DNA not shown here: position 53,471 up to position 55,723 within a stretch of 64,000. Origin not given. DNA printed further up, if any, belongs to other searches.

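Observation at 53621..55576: Unusual domain architecture: RNB exoribonuclease core fused to tandem dsRNA-binding domains, without CSD or S1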

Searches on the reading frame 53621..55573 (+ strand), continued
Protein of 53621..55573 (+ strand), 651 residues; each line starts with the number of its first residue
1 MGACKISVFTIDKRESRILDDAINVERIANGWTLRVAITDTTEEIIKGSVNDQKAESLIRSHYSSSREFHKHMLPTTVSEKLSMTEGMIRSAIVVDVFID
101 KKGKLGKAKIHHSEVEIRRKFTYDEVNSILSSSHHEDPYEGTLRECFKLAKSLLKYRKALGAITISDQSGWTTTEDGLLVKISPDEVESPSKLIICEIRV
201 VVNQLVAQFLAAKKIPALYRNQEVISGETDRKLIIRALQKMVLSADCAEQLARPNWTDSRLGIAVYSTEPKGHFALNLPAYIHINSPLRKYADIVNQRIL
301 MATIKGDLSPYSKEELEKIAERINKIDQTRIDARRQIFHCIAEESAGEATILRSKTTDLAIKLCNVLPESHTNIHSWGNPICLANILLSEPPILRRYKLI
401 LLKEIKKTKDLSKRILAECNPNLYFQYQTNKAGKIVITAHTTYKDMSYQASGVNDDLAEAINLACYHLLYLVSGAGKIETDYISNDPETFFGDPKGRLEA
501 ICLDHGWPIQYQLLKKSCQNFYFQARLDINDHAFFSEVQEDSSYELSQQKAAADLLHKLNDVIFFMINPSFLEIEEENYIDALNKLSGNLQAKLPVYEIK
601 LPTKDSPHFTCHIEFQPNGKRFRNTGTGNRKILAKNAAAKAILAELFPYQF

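Call 78: get_annotated_region(hit=H16, flank=6000)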
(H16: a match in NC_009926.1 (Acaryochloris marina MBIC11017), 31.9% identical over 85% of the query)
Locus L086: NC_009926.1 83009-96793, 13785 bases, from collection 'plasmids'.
description: Acaryochloris marina MBIC11017 plasmid pREB1, complete sequence
organism: Acaryochloris marina MBIC11017 (NCBI taxid 329726)
taxonomy: Bacteria; Cyanobacteriota; Cyanophyceae; Acaryochloridales; Acaryochloridaceae; Acaryochloris; Acaryochloris marina; Acaryochloris marina MBIC11017
host: -; source: -; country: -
typing (MOB-suite, as given by PLSDB): conjugative; replicon rep_cluster_1522; relaxase MOBF; mating-pair formation MPF_T
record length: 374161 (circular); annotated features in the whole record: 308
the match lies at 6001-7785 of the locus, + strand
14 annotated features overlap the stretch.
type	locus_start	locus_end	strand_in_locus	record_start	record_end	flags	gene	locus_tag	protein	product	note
CDS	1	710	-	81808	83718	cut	-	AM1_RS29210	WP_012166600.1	PBP1A family penicillin-binding protein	-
CDS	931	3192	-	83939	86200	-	-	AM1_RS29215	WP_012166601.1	ATP-dependent RecD-like DNA helicase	-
CDS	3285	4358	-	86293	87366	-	recA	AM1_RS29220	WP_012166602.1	recombinase RecA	GO:0006310 - DNA recombination [Evidence IEA]; GO:0006281 - DNA repair [Evidence IEA]; GO:0009432 - SOS response ...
CDS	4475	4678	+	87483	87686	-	-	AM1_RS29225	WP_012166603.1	hypothetical protein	-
CDS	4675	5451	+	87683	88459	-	-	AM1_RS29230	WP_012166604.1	GNAT family N-acetyltransferase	-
CDS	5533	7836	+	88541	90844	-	-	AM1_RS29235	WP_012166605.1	RNB domain-containing ribonuclease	-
CDS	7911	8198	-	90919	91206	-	-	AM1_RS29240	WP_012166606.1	RNA-binding protein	-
CDS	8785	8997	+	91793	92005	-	-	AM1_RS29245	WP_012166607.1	DUF2811 domain-containing protein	-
CDS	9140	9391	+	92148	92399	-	-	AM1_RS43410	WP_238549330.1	hypothetical protein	-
CDS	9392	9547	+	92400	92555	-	-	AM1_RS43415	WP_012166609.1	hypothetical protein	-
CDS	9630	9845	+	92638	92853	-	-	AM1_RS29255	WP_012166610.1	DUF2949 domain-containing protein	-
CDS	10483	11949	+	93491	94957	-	-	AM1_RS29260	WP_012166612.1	hypothetical protein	-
CDS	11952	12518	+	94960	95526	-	-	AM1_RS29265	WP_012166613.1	prepilin-type N-terminal cleavage/methylation domain-containing protein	-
CDS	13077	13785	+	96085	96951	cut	-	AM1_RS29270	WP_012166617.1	hypothetical protein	-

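Call 79: get_annotated_region(hit=H20, flank=6000)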
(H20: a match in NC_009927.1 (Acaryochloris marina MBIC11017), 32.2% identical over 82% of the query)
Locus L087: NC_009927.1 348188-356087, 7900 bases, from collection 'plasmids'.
description: Acaryochloris marina MBIC11017 plasmid pREB2, complete sequence
organism: Acaryochloris marina MBIC11017 (NCBI taxid 329726)
taxonomy: Bacteria; Cyanobacteriota; Cyanophyceae; Acaryochloridales; Acaryochloridaceae; Acaryochloris; Acaryochloris marina; Acaryochloris marina MBIC11017
host: -; source: -; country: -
typing (MOB-suite, as given by PLSDB): conjugative; relaxase MOBF; mating-pair formation MPF_T
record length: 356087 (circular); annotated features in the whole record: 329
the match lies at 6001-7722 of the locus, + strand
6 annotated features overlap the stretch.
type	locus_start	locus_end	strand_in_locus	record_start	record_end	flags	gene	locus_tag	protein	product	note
CDS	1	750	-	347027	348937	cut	-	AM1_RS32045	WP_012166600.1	PBP1A family penicillin-binding protein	-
CDS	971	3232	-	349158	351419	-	-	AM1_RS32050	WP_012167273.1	ATP-dependent RecD-like DNA helicase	-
CDS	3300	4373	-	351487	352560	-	recA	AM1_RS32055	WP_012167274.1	recombinase RecA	GO:0006310 - DNA recombination [Evidence IEA]; GO:0006281 - DNA repair [Evidence IEA]; GO:0009432 - SOS response ...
CDS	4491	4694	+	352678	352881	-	-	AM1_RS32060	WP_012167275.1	hypothetical protein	-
CDS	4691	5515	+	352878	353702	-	-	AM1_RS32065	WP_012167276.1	GNAT family N-acetyltransferase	-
CDS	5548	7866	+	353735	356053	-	-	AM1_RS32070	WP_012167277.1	ribonuclease catalytic domain-containing protein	-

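Call 80: search_dna_similar(query=P0037, collection=plasmids, mode=protein, max_rows=60, max_evalue=1e-40)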
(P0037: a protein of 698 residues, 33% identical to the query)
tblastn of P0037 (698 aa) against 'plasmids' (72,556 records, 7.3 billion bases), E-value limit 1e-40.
Records with a match: 66; places in all: 78; records where one place covers at least 80% of the query: 33.
Best place of each record, by identity: <60% 66.
By first word of the organism name: Rhodococcus 29; Acaryochloris 14; Pseudomonas 6; Streptomyces 5; Gordonia 4; Variovorax 2; Mycolicibacterium 2; Mycobacterium 2; Methylorubrum 1; Frondihabitans 1.
By predicted mobility (MOB-suite, as given by PLSDB): non-mobilizable 33; mobilizable 20; conjugative 13.
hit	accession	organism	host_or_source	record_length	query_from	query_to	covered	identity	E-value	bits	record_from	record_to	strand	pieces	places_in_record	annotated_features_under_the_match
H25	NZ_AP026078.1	Acaryochloris marina MBIC10699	cell culture,Ascidian, Diplosoma similis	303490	14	605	85%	32.1%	4e-79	283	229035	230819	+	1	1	RNB domain-containing ribonuclease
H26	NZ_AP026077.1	Acaryochloris marina MBIC10699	cell culture,Ascidian, Diplosoma similis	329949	14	605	85%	32.1%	4e-79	283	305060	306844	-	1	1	RNB domain-containing ribonuclease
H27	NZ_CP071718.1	Acaryochloris sp. 'Moss Beach'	culture,intertidal zone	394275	14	585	82%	33.2%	2e-80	287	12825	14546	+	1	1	RNB domain-containing ribonuclease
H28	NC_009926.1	Acaryochloris marina MBIC11017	-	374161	14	605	85%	31.9%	1e-78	282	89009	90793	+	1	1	RNB domain-containing ribonuclease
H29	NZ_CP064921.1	Acaryochloris marina S15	cell culture,surface of Pikea pinnata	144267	14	585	82%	33.0%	6e-80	286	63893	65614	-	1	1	RNB domain-containing ribonuclease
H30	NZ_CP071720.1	Acaryochloris sp. 'Moss Beach'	culture,intertidal zone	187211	14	579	81%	33.3%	2e-80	287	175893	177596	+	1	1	ribonuclease catalytic domain-containing protein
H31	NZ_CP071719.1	Acaryochloris sp. 'Moss Beach'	culture,intertidal zone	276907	14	585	82%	32.6%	5e-78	280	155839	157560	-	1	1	ribonuclease catalytic domain-containing protein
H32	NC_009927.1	Acaryochloris marina MBIC11017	-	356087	14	585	82%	32.2%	4e-77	277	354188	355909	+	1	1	ribonuclease catalytic domain-containing protein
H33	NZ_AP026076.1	Acaryochloris marina MBIC10699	cell culture,Ascidian, Diplosoma similis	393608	14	585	82%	32.2%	4e-77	277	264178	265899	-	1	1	ribonuclease catalytic domain-containing protein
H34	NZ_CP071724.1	Acaryochloris sp. 'Moss Beach'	culture,intertidal zone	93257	16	607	85%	31.0%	2e-63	236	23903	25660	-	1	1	RNB domain-containing ribonuclease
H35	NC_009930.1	Acaryochloris marina MBIC11017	-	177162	16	605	85%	30.6%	9e-65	241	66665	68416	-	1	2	RNB domain-containing ribonuclease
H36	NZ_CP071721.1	Acaryochloris sp. 'Moss Beach'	culture,intertidal zone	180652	16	607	85%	30.3%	1e-60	228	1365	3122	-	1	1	RNB domain-containing ribonuclease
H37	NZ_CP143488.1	Pseudomonas silesiensis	single cell,landfill for plastics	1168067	14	647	91%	28.2%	3e-69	254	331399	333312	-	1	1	record has no annotation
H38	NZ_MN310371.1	Pseudomonas monteilii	-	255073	22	644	89%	28.3%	1e-57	219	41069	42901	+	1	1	RNB domain-containing ribonuclease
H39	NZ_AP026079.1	Acaryochloris marina MBIC10699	cell culture,Ascidian, Diplosoma similis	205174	16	605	85%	29.8%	5e-65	241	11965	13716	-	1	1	RNB domain-containing ribonuclease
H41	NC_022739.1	Pseudomonas sp. VLB120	-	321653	22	644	89%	27.9%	1e-55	213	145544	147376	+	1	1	RNB domain-containing ribonuclease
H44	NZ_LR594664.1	Variovorax sp. RA8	Riverbed sediment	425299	22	605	84%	28.8%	2e-57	218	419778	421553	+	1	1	RNB domain-containing ribonuclease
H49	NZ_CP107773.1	Streptomyces sp. NBC_00582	-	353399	22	583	81%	28.1%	5e-57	218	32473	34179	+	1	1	RNB domain-containing ribonuclease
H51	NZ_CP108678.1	Streptomyces sp. NBC_01216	-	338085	22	578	80%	28.0%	2e-66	246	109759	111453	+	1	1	RNB domain-containing ribonuclease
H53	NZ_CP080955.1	Rhodococcus opacus PD630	cell culture,environmental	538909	22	583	81%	27.8%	1e-55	214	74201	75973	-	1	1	RNB domain-containing ribonuclease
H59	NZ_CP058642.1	Rhodococcus sp. ZPP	cell culture,soil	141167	22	567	78%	28.4%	7e-58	220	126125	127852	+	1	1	RNB domain-containing ribonuclease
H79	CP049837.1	Gordonia terrae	soil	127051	20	510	70%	27.7%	1e-49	195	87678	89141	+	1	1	RNB domain-containing ribonuclease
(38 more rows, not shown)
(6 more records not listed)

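Call 81: get_annotated_region(hit=H41, flank=7000)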
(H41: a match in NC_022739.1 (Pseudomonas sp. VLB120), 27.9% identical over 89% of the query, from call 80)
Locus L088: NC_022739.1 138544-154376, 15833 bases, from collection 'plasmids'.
description: Pseudomonas sp. VLB120 plasmid pSTY, complete sequence
organism: Pseudomonas sp. VLB120 (NCBI taxid 69328)
taxonomy: Bacteria; Pseudomonadota; Gammaproteobacteria; Pseudomonadales; Pseudomonadaceae; Pseudomonas; Pseudomonas sp. VLB120
host: -; source: -; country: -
typing (MOB-suite, as given by PLSDB): conjugative; replicon rep_cluster_398; relaxase MOBF; mating-pair formation MPF_F
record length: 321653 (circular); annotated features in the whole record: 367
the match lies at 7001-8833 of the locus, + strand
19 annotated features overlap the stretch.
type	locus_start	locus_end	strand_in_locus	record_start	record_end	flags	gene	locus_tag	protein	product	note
CDS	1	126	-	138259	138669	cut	-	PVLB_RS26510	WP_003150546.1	putative toxin-antitoxin system toxin component, PIN family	-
CDS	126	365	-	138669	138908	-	-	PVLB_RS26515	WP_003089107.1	ribbon-helix-helix domain-containing protein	-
CDS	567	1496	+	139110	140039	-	-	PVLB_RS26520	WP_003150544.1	recombinase family protein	GO:0006310 - DNA recombination [Evidence IEA]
CDS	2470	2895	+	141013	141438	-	-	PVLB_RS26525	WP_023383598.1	hypothetical protein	-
CDS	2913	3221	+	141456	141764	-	-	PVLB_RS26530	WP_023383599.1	hypothetical protein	-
CDS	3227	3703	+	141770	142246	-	-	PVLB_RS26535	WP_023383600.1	hypothetical protein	-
CDS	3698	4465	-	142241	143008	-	-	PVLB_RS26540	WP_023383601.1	hypothetical protein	-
CDS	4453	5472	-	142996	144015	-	-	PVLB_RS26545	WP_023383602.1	hypothetical protein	-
CDS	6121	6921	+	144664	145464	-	-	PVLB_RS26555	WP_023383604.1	phosphoadenosine phosphosulfate reductase family protein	-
CDS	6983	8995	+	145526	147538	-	-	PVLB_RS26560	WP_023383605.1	RNB domain-containing ribonuclease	-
CDS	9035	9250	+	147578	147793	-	-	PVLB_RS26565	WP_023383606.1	hypothetical protein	-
CDS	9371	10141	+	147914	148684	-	-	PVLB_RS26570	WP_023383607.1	hypothetical protein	-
CDS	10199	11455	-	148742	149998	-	-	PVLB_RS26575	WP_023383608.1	hypothetical protein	-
CDS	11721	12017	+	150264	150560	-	-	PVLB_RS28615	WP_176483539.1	hypothetical protein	-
CDS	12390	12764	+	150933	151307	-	-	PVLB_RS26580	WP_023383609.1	hypothetical protein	-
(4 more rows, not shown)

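Call 82: get_annotated_region(hit=H53, flank=7000)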
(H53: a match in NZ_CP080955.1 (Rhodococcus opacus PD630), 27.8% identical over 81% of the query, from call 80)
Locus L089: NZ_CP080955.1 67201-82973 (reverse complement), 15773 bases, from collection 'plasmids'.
description: Rhodococcus opacus PD630 plasmid pRoPD630_1
organism: Rhodococcus opacus PD630 (NCBI taxid 543736)
taxonomy: Bacteria; Actinomycetota; Actinomycetes; Mycobacteriales; Nocardiaceae; Rhodococcus; Rhodococcus opacus; Rhodococcus opacus PD630
host: -; source: cell culture,environmental; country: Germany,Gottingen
typing (MOB-suite, as given by PLSDB): non-mobilizable; replicon rep_cluster_313,rep_cluster_906
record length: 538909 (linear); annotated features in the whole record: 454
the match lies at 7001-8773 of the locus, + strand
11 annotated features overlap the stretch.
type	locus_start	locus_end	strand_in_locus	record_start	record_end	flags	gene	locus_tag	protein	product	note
CDS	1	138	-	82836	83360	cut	-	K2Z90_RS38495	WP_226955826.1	flavin reductase family protein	-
CDS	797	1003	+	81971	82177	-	-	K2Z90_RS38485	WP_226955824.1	hypothetical protein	-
CDS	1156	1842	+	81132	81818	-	-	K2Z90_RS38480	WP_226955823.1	TetR/AcrR family transcriptional regulator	GO:0006355 - regulation of DNA-templated transcription [Evidence IEA]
CDS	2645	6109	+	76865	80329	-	-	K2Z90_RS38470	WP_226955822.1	serine/threonine-protein kinase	GO:0006468 - protein phosphorylation [Evidence IEA]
CDS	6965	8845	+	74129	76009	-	-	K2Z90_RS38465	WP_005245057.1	RNB domain-containing ribonuclease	-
CDS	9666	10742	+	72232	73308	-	-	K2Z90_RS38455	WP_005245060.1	PDDEXK nuclease domain-containing protein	-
CDS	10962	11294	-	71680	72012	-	-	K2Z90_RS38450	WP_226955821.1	hypothetical protein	-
CDS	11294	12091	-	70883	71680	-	-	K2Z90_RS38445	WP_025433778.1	hypothetical protein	-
CDS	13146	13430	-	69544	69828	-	-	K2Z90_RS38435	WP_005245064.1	hypothetical protein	-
CDS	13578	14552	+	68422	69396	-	-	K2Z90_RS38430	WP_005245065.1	DNA ligase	-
CDS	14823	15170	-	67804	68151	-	-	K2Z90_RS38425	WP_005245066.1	Lsr2 family protein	-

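Call 83: get_annotated_region(hit=H51, flank=7000)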
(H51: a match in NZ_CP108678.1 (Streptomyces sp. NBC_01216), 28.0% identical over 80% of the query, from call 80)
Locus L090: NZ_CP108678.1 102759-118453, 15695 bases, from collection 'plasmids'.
description: Streptomyces sp. NBC_01216 plasmid unnamed1, complete sequence
organism: Streptomyces sp. NBC_01216 (NCBI taxid 2903778)
taxonomy: Bacteria; Actinomycetota; Actinomycetes; Kitasatosporales; Streptomycetaceae; Streptomyces; Streptomyces sp. NBC 01216
host: -; source: -; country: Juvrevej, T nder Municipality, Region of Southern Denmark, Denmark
typing (MOB-suite, as given by PLSDB): non-mobilizable
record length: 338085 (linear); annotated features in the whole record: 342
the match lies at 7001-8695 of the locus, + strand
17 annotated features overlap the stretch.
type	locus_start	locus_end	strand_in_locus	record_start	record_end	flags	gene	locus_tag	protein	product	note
CDS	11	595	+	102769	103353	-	-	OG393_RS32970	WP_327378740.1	hypothetical protein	-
CDS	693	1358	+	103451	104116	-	-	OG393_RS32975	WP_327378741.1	hypothetical protein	-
CDS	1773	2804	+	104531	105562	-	-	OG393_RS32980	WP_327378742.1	hypothetical protein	-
CDS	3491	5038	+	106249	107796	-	dndC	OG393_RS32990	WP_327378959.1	DNA phosphorothioation system sulfurtransferase DndC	-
CDS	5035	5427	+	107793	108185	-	-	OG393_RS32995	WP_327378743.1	hypothetical protein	-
CDS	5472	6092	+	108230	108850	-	-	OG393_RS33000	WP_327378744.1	hypothetical protein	-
CDS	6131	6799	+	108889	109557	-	-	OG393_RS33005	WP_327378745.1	hypothetical protein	-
CDS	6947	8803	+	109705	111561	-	-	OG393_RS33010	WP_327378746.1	RNB domain-containing ribonuclease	-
CDS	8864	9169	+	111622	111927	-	-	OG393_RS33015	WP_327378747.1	hypothetical protein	-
CDS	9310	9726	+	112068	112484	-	-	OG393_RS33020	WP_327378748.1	hypothetical protein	-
CDS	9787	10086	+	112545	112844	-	-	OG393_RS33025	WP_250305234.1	hypothetical protein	-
CDS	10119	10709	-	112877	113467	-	-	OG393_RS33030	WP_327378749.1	hypothetical protein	-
CDS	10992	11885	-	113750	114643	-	-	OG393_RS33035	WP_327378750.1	hypothetical protein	-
CDS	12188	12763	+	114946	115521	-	-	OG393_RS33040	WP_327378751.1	hypothetical protein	-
CDS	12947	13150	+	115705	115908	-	-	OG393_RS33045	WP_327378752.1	helix-turn-helix transcriptional regulator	-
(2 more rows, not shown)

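Call 84: get_annotated_region(hit=H44, flank=5000)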
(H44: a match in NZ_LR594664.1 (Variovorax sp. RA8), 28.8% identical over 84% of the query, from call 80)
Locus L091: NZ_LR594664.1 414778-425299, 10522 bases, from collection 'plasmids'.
description: Variovorax sp. RA8 plasmid 3
organism: Variovorax sp. RA8 (NCBI taxid 662548)
taxonomy: Bacteria; Pseudomonadota; Betaproteobacteria; Burkholderiales; Comamonadaceae; Variovorax; Variovorax sp. RA8
host: -; source: Riverbed sediment; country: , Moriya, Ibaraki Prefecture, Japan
typing (MOB-suite, as given by PLSDB): non-mobilizable
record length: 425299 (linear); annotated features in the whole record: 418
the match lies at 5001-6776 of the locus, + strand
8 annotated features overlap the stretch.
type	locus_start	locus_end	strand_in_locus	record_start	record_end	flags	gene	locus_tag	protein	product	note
CDS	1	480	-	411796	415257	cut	-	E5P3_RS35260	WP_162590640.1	hypothetical protein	-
CDS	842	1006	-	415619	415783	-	-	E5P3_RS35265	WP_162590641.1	hypothetical protein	-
CDS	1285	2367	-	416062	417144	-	-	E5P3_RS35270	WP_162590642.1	hypothetical protein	-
CDS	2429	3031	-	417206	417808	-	-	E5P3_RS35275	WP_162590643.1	hypothetical protein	-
CDS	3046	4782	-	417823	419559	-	-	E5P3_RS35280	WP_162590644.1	UvrD-helicase domain-containing protein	-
CDS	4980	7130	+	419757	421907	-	-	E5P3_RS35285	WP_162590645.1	RNB domain-containing ribonuclease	-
CDS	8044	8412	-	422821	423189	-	-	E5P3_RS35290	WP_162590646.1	hypothetical protein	-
CDS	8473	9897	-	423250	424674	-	-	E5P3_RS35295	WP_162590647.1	replication initiation protein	GO:0006270 - DNA replication initiation [Evidence IEA]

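Call 85: get_annotated_region(hit=H79, flank=5000)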
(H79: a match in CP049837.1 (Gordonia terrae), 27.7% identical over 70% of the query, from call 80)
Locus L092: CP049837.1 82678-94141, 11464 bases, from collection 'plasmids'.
description: Gordonia terrae strain RL-JC02 plasmid pPAE01, complete sequence
organism: Gordonia terrae (NCBI taxid 2055)
taxonomy: Bacteria; Actinomycetota; Actinomycetes; Mycobacteriales; Gordoniaceae; Gordonia; Gordonia terrae
host: -; source: soil; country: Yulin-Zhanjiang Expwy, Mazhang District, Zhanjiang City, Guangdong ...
typing (MOB-suite, as given by PLSDB): non-mobilizable
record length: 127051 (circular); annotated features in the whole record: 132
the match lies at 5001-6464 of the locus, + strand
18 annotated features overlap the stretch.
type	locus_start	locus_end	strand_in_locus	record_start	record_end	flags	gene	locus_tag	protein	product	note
CDS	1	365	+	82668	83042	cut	-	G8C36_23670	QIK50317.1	hypothetical protein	-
CDS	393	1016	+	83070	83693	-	-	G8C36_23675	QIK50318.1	hypothetical protein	-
CDS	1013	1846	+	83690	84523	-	-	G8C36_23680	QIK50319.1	hypothetical protein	-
CDS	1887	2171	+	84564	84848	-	-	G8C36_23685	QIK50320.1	hypothetical protein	-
CDS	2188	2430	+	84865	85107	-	-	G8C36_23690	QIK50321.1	hypothetical protein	-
CDS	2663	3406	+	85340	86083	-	-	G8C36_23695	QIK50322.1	hypothetical protein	-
CDS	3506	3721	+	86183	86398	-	-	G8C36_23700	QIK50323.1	hypothetical protein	-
CDS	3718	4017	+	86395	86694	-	-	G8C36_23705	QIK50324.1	hypothetical protein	-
CDS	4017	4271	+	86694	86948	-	-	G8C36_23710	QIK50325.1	hypothetical protein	-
CDS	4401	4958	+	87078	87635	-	-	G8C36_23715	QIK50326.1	MerR family transcriptional regulator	-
CDS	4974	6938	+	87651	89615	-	-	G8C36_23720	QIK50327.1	RNB domain-containing ribonuclease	-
CDS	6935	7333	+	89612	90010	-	-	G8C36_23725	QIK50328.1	hypothetical protein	-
CDS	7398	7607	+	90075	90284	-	-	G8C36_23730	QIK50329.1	hydrogenase maturation nickel metallochaperone HypA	-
CDS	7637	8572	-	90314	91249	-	-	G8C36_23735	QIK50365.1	ATP-dependent DNA ligase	-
CDS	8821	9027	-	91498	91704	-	-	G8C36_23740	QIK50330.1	hypothetical protein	-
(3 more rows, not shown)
